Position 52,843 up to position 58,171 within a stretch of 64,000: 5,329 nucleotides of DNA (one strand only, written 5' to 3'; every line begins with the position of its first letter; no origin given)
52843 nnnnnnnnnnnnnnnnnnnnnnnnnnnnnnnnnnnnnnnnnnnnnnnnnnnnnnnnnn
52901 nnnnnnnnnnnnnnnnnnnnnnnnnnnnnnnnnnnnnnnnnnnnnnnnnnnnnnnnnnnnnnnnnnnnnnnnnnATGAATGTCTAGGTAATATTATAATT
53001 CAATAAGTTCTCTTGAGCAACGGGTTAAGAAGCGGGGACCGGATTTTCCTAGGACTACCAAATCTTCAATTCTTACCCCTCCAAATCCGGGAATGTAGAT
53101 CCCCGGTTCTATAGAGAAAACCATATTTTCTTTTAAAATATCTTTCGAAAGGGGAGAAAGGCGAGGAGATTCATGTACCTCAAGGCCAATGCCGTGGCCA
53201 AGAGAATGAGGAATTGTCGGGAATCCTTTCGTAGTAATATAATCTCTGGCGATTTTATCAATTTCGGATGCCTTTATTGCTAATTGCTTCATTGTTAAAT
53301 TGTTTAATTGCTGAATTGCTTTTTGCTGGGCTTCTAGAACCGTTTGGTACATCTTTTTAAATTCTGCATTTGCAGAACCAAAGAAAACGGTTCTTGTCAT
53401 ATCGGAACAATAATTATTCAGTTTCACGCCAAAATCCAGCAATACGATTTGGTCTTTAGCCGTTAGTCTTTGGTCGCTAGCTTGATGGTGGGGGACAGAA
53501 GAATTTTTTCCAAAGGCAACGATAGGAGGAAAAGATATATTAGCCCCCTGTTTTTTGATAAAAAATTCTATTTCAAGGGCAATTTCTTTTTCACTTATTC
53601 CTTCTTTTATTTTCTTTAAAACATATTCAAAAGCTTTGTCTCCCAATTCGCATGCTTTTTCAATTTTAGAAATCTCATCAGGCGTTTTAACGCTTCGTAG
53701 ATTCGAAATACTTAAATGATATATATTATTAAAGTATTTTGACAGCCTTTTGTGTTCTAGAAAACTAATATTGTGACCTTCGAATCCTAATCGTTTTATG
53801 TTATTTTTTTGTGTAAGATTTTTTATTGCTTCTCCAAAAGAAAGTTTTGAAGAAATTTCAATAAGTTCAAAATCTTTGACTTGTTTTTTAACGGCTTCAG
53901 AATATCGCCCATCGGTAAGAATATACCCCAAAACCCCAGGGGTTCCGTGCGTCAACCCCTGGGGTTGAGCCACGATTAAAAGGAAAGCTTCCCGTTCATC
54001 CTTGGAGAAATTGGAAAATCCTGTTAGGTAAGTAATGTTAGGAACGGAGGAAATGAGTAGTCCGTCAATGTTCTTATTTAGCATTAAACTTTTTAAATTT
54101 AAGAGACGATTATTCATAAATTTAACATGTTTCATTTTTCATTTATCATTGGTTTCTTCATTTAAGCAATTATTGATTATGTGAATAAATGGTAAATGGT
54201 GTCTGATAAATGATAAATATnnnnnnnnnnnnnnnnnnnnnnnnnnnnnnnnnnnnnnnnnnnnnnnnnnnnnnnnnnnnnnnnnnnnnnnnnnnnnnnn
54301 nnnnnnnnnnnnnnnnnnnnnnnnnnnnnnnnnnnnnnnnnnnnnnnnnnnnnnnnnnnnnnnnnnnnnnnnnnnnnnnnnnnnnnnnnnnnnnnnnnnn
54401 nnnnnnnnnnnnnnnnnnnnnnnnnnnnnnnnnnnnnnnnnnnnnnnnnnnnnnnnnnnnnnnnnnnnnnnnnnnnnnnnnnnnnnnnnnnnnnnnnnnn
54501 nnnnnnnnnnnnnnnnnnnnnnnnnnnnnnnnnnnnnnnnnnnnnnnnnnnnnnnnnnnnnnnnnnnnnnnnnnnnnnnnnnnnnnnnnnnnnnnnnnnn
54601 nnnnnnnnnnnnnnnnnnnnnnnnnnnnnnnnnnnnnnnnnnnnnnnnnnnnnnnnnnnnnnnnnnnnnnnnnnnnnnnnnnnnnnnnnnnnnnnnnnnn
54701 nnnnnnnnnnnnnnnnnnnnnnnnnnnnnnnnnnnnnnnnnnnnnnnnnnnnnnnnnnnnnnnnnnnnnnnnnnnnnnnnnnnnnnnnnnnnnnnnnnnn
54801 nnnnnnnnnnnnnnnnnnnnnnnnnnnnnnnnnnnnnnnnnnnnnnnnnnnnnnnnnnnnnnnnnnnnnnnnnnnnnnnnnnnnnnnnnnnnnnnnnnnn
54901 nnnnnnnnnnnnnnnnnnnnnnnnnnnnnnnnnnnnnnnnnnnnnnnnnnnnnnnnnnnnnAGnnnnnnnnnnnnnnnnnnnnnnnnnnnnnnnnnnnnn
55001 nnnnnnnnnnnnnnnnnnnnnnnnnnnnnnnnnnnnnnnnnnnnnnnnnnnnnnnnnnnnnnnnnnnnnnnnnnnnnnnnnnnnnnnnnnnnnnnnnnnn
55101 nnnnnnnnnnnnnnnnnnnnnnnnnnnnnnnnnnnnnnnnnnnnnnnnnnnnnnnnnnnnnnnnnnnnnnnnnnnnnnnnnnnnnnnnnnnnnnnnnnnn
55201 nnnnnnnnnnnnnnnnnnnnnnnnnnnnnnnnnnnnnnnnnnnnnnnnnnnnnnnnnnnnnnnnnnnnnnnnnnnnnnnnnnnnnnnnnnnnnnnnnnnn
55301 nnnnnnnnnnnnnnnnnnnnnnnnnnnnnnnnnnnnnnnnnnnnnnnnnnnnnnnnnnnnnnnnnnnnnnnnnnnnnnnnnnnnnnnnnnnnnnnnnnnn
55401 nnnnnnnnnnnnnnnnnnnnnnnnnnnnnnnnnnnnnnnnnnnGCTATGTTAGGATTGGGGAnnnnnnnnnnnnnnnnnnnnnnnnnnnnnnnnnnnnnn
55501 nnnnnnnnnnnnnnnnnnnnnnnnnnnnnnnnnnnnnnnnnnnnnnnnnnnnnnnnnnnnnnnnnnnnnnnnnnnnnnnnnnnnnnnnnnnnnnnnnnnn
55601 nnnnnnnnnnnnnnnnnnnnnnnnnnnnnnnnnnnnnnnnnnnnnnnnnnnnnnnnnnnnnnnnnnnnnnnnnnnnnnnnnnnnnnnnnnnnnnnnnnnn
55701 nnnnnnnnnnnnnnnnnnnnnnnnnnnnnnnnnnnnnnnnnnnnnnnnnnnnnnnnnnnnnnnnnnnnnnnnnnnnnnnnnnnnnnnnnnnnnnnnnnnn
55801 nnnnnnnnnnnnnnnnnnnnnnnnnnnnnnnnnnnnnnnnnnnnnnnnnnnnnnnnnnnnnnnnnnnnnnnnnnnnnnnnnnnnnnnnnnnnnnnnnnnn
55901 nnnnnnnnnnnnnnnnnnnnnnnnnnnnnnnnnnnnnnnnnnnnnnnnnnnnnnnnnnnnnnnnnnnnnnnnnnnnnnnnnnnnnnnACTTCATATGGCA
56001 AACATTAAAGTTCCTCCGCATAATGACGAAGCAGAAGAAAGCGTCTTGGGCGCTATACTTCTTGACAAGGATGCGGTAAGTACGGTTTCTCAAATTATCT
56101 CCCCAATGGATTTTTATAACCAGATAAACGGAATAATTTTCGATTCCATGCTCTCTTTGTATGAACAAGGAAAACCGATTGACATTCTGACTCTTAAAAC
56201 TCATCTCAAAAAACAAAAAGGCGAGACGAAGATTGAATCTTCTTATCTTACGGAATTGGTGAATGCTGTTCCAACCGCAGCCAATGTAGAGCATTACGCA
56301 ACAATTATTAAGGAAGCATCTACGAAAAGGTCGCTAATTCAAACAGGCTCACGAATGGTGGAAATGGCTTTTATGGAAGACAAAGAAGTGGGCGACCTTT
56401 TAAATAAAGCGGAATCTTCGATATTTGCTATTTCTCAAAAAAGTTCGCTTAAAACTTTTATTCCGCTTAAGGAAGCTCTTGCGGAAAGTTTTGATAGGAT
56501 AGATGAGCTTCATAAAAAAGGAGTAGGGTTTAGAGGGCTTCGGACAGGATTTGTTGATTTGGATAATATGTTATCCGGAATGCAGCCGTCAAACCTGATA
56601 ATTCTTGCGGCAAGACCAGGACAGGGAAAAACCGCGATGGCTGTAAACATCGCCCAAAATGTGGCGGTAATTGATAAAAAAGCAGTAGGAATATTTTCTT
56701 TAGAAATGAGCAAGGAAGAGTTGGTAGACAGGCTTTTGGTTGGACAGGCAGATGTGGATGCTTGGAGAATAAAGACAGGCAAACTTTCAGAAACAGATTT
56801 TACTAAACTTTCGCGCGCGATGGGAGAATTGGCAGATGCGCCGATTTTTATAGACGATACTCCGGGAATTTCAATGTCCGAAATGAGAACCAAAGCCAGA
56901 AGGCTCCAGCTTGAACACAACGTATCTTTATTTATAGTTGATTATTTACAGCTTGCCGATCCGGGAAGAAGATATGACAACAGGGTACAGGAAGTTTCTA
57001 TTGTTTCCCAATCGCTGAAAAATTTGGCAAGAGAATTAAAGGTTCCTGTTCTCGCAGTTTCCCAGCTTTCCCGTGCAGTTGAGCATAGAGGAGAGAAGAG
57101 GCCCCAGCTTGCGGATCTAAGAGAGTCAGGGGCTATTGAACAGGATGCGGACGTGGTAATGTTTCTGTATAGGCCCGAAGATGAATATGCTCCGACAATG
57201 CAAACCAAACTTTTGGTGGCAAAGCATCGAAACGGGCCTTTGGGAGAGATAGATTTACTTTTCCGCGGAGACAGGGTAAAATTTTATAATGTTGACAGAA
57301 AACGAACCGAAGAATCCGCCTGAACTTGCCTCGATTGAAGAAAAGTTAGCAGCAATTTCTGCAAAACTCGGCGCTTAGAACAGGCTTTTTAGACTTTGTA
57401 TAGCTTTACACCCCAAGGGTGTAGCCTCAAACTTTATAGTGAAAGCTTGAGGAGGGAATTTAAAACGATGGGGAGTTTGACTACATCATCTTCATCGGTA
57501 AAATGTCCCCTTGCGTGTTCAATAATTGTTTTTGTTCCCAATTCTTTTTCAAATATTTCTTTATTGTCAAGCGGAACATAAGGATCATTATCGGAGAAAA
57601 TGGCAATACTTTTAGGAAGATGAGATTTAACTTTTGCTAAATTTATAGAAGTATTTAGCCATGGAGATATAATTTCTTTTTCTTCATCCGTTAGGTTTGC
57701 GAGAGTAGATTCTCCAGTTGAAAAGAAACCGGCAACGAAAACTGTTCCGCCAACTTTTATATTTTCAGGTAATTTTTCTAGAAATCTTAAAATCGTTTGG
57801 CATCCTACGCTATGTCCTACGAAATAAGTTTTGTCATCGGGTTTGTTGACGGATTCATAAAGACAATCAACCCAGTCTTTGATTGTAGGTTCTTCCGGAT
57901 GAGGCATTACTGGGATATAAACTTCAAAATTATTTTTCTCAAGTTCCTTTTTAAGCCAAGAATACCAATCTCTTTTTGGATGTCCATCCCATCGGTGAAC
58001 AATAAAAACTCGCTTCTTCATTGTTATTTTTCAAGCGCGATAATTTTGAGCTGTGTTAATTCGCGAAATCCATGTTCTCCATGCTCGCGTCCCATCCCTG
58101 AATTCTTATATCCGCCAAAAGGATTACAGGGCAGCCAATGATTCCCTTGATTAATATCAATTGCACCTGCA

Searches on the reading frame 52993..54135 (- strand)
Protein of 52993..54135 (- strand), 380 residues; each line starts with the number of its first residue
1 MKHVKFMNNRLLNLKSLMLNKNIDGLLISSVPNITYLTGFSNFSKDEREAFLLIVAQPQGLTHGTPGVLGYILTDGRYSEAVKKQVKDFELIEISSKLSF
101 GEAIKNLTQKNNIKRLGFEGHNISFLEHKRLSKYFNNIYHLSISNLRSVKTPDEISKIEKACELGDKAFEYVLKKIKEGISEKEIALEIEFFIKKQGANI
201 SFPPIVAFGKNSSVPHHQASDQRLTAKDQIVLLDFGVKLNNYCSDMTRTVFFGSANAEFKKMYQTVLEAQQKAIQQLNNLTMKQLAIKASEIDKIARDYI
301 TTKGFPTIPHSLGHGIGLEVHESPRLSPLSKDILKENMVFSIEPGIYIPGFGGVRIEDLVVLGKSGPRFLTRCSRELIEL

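Call 46: search_protein_families(library=pfam, proteins=[window:52993-54135:-], max_evalue=0.00001)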
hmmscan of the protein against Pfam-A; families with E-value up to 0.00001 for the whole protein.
window:52993-54135:- (380 aa): 2 families
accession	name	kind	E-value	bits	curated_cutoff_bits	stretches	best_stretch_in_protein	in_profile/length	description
PF00557.29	Peptidase_M24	-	1.8e-66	224.3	23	1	157-362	2-206/208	Metallopeptidase family M24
PF01321.24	Creatinase_N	-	9.4e-17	62.2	22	1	10-139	1-114/128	Creatinase/Prolidase N-terminal domain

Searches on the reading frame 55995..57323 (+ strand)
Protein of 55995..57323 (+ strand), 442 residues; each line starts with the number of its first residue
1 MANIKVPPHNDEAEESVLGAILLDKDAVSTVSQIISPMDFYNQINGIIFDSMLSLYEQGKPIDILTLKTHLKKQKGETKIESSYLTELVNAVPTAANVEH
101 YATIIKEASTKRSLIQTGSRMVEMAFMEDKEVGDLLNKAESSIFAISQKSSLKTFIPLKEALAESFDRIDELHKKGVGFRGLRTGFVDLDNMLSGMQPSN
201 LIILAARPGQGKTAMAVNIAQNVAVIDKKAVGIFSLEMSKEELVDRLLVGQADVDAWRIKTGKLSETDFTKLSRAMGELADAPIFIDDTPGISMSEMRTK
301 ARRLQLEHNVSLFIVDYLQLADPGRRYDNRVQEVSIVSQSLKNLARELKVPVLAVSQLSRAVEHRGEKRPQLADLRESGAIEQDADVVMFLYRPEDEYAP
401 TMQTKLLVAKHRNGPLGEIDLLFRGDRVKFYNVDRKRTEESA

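Call 46: search_protein_families(library=pfam, proteins=[window:55995-57323:+], max_evalue=0.00001)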
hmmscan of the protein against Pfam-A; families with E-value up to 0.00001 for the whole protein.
window:55995-57323:+ (442 aa): 3 families
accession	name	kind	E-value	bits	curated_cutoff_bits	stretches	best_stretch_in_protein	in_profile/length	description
PF03796.21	DnaB_C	-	8.6e-100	333.8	27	1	181-432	1-255/255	DnaB-like helicase C terminal domain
PF00772.26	DnaB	-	1.2e-32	112.4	23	1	7-107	2-103/103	DnaB-like helicase N terminal domain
PF13481.12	AAA_25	-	1.4e-10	41.6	27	1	190-359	23-191/195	AAA domain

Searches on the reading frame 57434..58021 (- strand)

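Call 81: search_protein_families(library=pfam, proteins=[window:57434-58021:-], max_evalue=0.000001)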
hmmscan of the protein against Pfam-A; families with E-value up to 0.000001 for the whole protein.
window:57434-58021:- (195 aa): 1 family
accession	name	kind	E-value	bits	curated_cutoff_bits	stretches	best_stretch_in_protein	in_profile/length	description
PF06821.19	Ser_hydrolase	-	1.7e-21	77.3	22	1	6-188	2-168/172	Serine hydrolase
